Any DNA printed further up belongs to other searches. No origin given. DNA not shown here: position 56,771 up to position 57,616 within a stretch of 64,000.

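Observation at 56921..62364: Triplicated orphan-SBP module (SBP+cupin, SBP-remnant+cupin, SBP+amidohydrolase) caught in mid-decay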

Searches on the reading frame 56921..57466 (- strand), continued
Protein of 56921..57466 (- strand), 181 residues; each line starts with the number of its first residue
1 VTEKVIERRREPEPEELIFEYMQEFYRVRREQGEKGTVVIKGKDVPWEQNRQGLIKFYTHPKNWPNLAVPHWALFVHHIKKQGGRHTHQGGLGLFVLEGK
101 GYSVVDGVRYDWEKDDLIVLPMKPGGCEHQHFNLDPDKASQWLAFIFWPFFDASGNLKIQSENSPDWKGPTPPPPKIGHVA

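Call 56: search_solved_structures(query=A4, max_evalue=0.01, show_alignments=3)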
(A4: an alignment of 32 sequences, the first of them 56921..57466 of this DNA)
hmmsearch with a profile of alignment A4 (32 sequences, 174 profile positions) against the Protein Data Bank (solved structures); distinct sequences matched with E-value up to 0.01: 6.
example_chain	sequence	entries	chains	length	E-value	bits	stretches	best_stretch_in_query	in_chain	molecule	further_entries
3bu7_A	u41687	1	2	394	1.3e-18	70.5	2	81-161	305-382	Gentisate 1,2-dioxygenase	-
3nst_A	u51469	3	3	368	4.5e-08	36.2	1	84-156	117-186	Gentisate 1,2-dioxygenase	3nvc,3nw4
4fah_A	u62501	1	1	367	4.8e-08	36.1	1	84-156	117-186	Gentisate 1,2-dioxygenase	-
2phd_A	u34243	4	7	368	4.8e-08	36.1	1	84-156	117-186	Gentisate 1,2-dioxygenase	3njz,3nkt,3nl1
4fag_A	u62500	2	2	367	5e-08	36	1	85-156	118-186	Gentisate 1,2-dioxygenase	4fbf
2d40_A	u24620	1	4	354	8.3e-05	25.6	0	85-144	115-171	putative gentisate 1,2-dioxygenase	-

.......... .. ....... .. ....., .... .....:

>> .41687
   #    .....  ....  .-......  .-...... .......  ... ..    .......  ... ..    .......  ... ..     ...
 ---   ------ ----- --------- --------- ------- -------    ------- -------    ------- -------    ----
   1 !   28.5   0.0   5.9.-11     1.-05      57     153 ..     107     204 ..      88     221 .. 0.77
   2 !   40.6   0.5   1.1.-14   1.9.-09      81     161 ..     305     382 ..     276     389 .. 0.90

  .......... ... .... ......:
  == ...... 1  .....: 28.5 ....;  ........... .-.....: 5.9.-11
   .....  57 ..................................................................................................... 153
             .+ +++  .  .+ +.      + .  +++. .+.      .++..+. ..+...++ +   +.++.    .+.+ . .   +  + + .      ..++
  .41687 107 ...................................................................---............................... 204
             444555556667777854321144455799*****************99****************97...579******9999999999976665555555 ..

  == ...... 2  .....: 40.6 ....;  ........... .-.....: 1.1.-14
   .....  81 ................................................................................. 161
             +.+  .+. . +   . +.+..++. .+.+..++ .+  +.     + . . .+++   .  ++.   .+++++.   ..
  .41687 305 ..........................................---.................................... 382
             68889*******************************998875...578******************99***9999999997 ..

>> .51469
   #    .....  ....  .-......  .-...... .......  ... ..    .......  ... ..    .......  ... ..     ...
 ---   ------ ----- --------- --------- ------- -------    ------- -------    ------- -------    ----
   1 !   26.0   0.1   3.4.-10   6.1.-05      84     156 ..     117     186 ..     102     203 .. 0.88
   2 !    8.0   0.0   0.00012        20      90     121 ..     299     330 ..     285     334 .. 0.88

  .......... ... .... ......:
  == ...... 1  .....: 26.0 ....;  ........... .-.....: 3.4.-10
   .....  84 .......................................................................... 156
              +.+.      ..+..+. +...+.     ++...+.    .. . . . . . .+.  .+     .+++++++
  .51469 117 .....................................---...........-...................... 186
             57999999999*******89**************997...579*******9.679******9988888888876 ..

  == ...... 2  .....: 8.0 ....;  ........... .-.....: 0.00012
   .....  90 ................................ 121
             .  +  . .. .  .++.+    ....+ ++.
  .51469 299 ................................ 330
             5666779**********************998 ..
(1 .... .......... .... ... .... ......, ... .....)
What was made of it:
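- The only sequence-detectable solved relatives are gentisate/salicylate dioxygenases, and the three Fe-binding histidines are conserved (call 56).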

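Call 64: search_protein_families(library=pfam, proteins=[L002:5894-6703:+], max_evalue=0.0001)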
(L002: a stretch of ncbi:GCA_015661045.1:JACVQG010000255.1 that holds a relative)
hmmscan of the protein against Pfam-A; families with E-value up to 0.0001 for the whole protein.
L002:5894-6703:+ (269 aa): 1 family
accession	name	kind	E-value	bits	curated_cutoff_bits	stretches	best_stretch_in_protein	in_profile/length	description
PF01920.25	Prefoldin_2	-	9.6e-05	22.8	27.6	0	35-72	64-101/106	Prefoldin subunit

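Call 80: search_protein_representatives(alignment_id=A4)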
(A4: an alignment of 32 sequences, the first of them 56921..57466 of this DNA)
Query: 32 sequences, 174 profile positions. Proteins with E-value up to 0.001 (for the whole library): 954; up to 1e-10: 381; up to 1e-30: 102. The best 150 are listed.
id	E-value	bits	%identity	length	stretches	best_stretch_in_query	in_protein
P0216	4.4e-90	316.3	-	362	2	6-171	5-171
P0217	6.3e-90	315.8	-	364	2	3-170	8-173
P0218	5.7e-84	296.4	-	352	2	15-170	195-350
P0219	2.5e-82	291.0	-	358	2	2-172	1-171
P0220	5.6e-81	286.6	-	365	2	2-170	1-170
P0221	2.1e-80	284.8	-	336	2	16-169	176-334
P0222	7.7e-80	282.9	-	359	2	2-172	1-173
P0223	7.8e-80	282.9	-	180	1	1-170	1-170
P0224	1.1e-79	282.5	-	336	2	30-170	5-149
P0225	6.2e-79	280.0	-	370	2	1-168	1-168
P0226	1.0e-74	266.2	-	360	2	24-170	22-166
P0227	9.1e-71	253.4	-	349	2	17-172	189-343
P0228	1.5e-69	249.4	-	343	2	16-170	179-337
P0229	2.1e-68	245.7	-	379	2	18-169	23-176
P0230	6.3e-68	244.1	-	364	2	6-164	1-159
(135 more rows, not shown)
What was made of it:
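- Closest known: Gentisate / salicylate / 5-aminosalicylate 1,2-dioxygenases. Same: The family also occurs as bicupins of 336-381 aa, as in GDO (call 80).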

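Call 81: search_protein_families(library=ncbifam, proteins=[P0216, P0217, P0218, P0219, P0221, P0225, P0229, L011:730-1887:+, L010:4239-5360:-], max_evalue=0.001)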
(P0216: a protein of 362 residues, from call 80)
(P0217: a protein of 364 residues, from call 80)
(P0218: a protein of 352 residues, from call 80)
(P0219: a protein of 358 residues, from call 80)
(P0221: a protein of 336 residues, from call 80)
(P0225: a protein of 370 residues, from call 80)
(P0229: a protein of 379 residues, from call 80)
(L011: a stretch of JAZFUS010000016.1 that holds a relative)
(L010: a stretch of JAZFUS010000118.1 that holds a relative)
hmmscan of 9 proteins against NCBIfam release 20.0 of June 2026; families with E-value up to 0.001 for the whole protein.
P0216 (362 aa): 2 families
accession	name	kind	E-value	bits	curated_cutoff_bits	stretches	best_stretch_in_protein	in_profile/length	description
NF049978.1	AminoSalDhMabB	equivalog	3.6e-13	49.7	650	2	82-134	261-310/351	5-aminosalicylate 1,2-dioxygenase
TIGR02272.1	gentisate_1_2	equivalog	6e-09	35.3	442.1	1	243-313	233-303/336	gentisate 1,2-dioxygenase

P0217 (364 aa): 4 families
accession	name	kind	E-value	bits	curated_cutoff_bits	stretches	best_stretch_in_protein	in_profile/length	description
NF049978.1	AminoSalDhMabB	equivalog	7.2e-11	42.1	650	1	241-344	233-332/351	5-aminosalicylate 1,2-dioxygenase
TIGR02272.1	gentisate_1_2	equivalog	3.9e-08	32.6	442.1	1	88-309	97-303/336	gentisate 1,2-dioxygenase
NF049940.1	MandnitrLy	equivalog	0.0002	21.2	140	0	85-134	47-94/130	(R)-mandelonitrile lyase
TIGR00218.1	manA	equivalog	0.00065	19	116.2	0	77-126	294-343/359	mannose-6-phosphate isomerase, class I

P0218 (352 aa): 2 families
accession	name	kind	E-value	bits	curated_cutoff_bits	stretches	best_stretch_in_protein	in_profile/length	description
NF049978.1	AminoSalDhMabB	equivalog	2.8e-12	46.7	650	2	41-127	228-311/351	5-aminosalicylate 1,2-dioxygenase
TIGR02272.1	gentisate_1_2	equivalog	1.4e-08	34.1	442.1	1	265-326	97-155/336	gentisate 1,2-dioxygenase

P0219 (358 aa): 2 families
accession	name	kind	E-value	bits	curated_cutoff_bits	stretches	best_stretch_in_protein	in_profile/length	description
NF049978.1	AminoSalDhMabB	equivalog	3.9e-10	39.7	650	1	258-308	253-303/351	5-aminosalicylate 1,2-dioxygenase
TIGR02272.1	gentisate_1_2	equivalog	1.6e-06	27.3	442.1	1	240-307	237-304/336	gentisate 1,2-dioxygenase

P0221 (336 aa): 3 families
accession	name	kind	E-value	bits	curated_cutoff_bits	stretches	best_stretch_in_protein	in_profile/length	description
NF049978.1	AminoSalDhMabB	equivalog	6.3e-11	42.3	650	1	78-132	259-310/351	5-aminosalicylate 1,2-dioxygenase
TIGR02272.1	gentisate_1_2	equivalog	1e-06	28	442.1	0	79-122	262-305/336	gentisate 1,2-dioxygenase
NF007633.0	PRK10296.1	equivalog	0.00014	21.5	264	0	242-297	32-83/280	transcriptional regulator ChbR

P0225 (370 aa): 2 families
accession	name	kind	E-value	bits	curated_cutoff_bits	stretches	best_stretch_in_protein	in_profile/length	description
NF049978.1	AminoSalDhMabB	equivalog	1.3e-15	57.7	650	2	244-359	227-338/351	5-aminosalicylate 1,2-dioxygenase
TIGR02272.1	gentisate_1_2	equivalog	2.4e-11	43.1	442.1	1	85-318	97-303/336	gentisate 1,2-dioxygenase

P0229 (379 aa): 2 families
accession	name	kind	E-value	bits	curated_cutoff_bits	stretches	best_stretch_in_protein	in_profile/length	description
TIGR02272.1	gentisate_1_2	equivalog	1.2e-06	27.7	442.1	1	64-321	69-302/336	gentisate 1,2-dioxygenase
NF049978.1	AminoSalDhMabB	equivalog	2e-06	27.5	650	1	89-138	262-308/351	5-aminosalicylate 1,2-dioxygenase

L011:730-1887:+ (385 aa): 4 families
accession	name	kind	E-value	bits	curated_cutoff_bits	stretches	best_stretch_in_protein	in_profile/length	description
NF049978.1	AminoSalDhMabB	equivalog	1.1e-20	74.4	650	2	83-177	244-337/351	5-aminosalicylate 1,2-dioxygenase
TIGR02272.1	gentisate_1_2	equivalog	2.7e-11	43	442.1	1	93-149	87-144/336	gentisate 1,2-dioxygenase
NF049940.1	MandnitrLy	equivalog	2.6e-05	24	140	0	93-146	40-94/130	(R)-mandelonitrile lyase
NF007633.0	PRK10296.1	equivalog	0.00028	20.5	264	0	302-349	37-84/280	transcriptional regulator ChbR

L010:4239-5360:- (374 aa): 2 families
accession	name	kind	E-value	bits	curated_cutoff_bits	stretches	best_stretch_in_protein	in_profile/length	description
NF049978.1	AminoSalDhMabB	equivalog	2.2e-11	43.8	650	1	279-324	256-301/351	5-aminosalicylate 1,2-dioxygenase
TIGR02272.1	gentisate_1_2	equivalog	1.8e-07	30.4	442.1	1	254-324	233-303/336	gentisate 1,2-dioxygenase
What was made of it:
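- On Gentisate 1,2-dioxygenase family (TIGR02272 / NF049978): Bicupin relatives score 27-74 bits (call 81).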
